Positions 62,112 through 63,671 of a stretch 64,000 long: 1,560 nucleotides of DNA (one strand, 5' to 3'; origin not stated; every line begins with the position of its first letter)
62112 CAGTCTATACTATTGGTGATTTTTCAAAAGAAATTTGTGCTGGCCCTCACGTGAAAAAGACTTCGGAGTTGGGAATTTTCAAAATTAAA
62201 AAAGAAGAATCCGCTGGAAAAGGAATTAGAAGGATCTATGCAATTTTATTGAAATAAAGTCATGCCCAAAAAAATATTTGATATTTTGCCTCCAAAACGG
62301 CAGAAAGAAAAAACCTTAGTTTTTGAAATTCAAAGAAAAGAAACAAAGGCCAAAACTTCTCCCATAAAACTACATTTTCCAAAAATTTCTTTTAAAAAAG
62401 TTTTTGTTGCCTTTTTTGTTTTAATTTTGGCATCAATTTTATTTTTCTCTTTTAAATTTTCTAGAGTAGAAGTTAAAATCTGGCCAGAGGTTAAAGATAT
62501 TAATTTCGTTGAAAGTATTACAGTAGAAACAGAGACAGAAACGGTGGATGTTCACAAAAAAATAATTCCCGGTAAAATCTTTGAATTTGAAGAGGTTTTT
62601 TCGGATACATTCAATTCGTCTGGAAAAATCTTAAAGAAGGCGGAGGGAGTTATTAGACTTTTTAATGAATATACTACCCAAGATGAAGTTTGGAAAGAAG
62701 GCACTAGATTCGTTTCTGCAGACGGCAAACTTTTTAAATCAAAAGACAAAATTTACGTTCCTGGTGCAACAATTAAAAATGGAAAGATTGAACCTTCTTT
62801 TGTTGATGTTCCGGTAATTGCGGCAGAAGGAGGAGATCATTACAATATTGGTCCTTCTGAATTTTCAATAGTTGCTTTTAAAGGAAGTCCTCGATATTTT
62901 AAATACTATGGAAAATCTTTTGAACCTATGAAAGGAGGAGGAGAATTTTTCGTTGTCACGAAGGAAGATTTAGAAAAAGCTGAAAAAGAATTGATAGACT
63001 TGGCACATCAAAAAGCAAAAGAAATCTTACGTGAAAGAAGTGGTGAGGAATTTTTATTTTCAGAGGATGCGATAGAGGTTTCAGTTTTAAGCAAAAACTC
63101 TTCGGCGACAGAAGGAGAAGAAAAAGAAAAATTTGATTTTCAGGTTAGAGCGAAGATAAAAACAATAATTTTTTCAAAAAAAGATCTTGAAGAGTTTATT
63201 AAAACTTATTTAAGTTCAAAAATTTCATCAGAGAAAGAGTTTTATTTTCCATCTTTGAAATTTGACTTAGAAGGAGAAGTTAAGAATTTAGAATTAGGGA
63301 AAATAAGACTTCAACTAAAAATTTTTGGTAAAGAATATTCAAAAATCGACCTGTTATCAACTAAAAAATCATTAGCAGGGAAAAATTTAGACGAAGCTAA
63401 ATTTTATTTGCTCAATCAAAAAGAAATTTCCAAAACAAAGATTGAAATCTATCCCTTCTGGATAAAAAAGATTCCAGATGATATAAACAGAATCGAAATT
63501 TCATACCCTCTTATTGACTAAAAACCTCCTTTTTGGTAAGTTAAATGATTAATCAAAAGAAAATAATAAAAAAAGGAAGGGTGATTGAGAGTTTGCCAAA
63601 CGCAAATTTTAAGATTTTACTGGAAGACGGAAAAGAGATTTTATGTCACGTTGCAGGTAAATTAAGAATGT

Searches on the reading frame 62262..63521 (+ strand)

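Call 6: search_protein_families(library=ncbifam, proteins=[window:62262-63521:+], max_evalue=0.00001)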
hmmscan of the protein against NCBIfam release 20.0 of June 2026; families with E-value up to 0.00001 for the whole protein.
window:62262-63521:+ (419 aa): 0 families

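Call 59: search_protein_families(library=pfam, proteins=[window:62262-63521:+], max_evalue=0.0001)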
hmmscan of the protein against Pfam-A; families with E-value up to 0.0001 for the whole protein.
window:62262-63521:+ (419 aa): 1 family
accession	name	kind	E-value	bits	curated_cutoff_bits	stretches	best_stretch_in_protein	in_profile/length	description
PF21110.3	GlxA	-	3.5e-06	28.1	27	1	126-208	1-92/105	GlxA beta barrel domain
